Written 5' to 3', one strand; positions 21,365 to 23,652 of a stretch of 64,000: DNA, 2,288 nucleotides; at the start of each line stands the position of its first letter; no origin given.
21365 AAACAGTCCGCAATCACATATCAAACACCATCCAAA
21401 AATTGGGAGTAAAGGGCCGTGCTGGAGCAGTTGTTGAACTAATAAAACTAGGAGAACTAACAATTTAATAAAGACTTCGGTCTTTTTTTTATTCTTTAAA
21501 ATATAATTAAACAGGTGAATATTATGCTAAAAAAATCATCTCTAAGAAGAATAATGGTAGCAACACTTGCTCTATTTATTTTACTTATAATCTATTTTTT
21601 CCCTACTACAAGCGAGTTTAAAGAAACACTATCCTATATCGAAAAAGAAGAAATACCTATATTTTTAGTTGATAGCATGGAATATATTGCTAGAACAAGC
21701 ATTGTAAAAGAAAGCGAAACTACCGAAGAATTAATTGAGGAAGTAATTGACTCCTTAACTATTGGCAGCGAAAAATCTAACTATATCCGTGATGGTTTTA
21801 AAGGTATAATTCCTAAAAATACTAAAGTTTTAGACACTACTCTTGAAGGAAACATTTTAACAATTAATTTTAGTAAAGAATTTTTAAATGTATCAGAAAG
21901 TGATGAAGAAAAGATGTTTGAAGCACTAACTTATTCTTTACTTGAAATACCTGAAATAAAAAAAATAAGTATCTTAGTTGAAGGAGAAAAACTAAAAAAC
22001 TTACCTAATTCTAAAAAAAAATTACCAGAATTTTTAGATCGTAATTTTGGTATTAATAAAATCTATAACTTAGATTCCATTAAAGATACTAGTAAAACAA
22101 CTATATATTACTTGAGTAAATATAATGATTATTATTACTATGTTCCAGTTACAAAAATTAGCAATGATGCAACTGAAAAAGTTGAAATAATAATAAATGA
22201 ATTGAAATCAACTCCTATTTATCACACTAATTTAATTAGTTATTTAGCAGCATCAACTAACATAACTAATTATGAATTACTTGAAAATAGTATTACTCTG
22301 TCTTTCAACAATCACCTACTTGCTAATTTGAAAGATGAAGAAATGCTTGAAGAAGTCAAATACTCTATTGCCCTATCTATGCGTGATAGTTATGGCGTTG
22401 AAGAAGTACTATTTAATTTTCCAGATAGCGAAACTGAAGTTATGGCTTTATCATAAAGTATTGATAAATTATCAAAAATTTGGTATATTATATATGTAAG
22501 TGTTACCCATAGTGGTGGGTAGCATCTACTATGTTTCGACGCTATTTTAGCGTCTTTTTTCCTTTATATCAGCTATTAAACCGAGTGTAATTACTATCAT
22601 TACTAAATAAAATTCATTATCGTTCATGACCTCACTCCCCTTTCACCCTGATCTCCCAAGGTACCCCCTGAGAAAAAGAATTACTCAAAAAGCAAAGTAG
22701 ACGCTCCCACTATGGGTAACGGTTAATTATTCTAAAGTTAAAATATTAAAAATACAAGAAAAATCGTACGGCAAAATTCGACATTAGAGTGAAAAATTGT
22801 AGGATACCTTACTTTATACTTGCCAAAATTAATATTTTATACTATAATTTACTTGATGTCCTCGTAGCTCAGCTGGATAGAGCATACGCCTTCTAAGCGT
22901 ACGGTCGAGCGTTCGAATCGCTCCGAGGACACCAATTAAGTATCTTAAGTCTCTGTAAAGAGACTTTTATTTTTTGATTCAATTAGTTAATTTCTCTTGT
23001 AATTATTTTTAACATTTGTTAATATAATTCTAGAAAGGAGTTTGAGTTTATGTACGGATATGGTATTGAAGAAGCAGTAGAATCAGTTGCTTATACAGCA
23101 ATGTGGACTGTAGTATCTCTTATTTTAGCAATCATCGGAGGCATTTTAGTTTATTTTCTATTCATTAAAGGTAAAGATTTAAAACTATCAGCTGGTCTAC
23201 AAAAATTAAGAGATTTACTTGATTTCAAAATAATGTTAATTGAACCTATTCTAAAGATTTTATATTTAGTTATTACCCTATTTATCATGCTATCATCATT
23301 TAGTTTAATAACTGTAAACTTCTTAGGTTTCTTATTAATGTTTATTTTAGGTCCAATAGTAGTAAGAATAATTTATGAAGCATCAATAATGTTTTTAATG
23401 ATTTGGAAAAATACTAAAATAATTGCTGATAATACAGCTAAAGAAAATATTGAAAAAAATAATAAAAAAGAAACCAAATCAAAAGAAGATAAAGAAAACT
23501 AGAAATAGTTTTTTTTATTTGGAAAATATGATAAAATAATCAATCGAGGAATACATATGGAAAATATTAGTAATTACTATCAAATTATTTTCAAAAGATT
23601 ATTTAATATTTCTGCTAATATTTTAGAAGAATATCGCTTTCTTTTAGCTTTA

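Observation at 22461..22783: Copy B of the module lies inverted beside tRNA-Arg(UCU); its conservation pattern is functional rather than transposon-like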

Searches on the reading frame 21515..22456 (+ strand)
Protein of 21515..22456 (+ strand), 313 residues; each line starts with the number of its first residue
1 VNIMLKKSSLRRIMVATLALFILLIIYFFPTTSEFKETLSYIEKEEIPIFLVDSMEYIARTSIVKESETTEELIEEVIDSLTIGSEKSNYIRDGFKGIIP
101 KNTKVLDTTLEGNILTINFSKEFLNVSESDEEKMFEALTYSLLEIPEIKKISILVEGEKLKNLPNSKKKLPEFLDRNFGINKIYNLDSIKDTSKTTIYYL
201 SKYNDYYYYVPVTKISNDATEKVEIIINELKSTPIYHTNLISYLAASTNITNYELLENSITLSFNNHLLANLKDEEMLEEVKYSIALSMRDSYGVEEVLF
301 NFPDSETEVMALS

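Call 15: search_protein_families(library=ncbifam, proteins=[window:21515-22456:+], max_evalue=1)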
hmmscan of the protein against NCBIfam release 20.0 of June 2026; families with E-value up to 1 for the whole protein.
window:21515-22456:+ (313 aa): 3 families
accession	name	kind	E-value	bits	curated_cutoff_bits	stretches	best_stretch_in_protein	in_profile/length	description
TIGR02454.1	ECF_T_CbiQ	equivalog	0.053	13.3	111.8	1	18-64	101-147/200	cobalt ECF transporter T component CbiQ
NF000424.4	CfrAB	exception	0.11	11.9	530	1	179-266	221-310/338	Cfr family 23S rRNA (adenine(2503)-C(8))-methyltransferase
NF011024.0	PRK14453.1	equivalog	0.19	10.9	468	1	179-261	225-309/348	23S rRNA (adenine(2503)-C(8))-methyltransferase Cfr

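Call 26: search_protein_families(library=pfam, proteins=[window:21515-22456:+], max_evalue=0.001)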
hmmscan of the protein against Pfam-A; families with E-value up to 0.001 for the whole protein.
window:21515-22456:+ (313 aa): 1 family
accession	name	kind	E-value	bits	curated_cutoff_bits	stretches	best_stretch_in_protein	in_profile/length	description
PF10646.14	Germane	-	9.1e-25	88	23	2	57-160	15-116/117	Sporulation and spore germination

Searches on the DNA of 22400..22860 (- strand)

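Call 16: search_dna_similar(query=window:22461-22790:-, collection=plasmids, mode=distant, max_evalue=0.001)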
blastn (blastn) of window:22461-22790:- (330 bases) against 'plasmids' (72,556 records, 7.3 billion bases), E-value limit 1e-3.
No match.

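Call 17: search_dna_similar(query=window:22461-22790:-, collection=phages, mode=distant, max_evalue=0.001)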
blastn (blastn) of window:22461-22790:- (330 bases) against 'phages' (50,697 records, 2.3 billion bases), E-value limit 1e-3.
No match.

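Call 56: search_rna_families(source=window, start=22400, end=22860, threshold=evalue, max_evalue=10)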
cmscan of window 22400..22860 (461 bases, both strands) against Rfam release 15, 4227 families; matches with E-value up to 10: 3.
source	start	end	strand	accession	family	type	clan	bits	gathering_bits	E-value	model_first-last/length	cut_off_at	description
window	22469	22560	+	RF00394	SNORA4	Gene; snRNA; snoRNA; HACA-box;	CL00023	17.2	56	6.1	1-141/141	no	Small nucleolar RNA SNORA4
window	22470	22560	-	RF01201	snR40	Gene; snRNA; snoRNA; CD-box;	CL00054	16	50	1.2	1-93/93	no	Small nucleolar RNA snR40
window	22515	22658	-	RF01295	SCARNA7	Gene; snRNA; snoRNA; scaRNA;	-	8.1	65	7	1-330/330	no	Small Cajal body-specific RNA 7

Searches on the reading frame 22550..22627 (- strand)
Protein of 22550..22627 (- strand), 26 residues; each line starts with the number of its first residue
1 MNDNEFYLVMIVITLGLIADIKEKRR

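Call 14: search_protein_families(library=pfam, proteins=[window:22550-22627:-], max_evalue=10)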
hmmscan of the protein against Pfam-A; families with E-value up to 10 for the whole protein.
seq(26 aa): 0 families

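Call 15: search_protein_families(library=ncbifam, proteins=[window:22550-22627:-], max_evalue=1)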
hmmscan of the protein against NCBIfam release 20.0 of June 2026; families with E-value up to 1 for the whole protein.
seq(26 aa): 0 families

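Call 54: search_protein_families(library=padloc, alignment_id=A4, max_evalue=1)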
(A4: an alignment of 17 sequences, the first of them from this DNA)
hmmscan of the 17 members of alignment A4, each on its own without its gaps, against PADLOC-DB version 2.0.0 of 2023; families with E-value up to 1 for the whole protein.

A. member 1, seq(26 aa): 0 families

B. families by the number of members that match (of 17 scanned): 0 families

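Call 55: search_protein_families(library=pfam, alignment_id=A4, max_evalue=1)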
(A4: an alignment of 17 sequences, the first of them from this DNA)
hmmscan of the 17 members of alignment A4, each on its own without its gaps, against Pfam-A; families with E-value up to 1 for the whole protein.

A. member 1, seq(26 aa): 0 families

B. families by the number of members that match (of 17 scanned): 1 family
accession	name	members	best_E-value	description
PF10917.13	Fungus-induced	1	0.12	Fungus-induced protein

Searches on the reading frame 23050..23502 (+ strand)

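Call 15: search_protein_families(library=ncbifam, proteins=[window:23050-23502:+], max_evalue=1)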
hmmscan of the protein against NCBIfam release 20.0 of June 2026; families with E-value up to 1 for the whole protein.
window:23050-23502:+ (150 aa): 1 family
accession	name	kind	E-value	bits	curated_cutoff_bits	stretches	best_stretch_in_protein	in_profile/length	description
NF038220.1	IcmT_TraK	equivalog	0.15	12.2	40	0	17-57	26-64/81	IcmT/TraK family protein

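Call 26: search_protein_families(library=pfam, proteins=[window:23050-23502:+], max_evalue=0.001)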
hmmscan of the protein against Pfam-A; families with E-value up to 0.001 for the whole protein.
window:23050-23502:+ (150 aa): 0 families
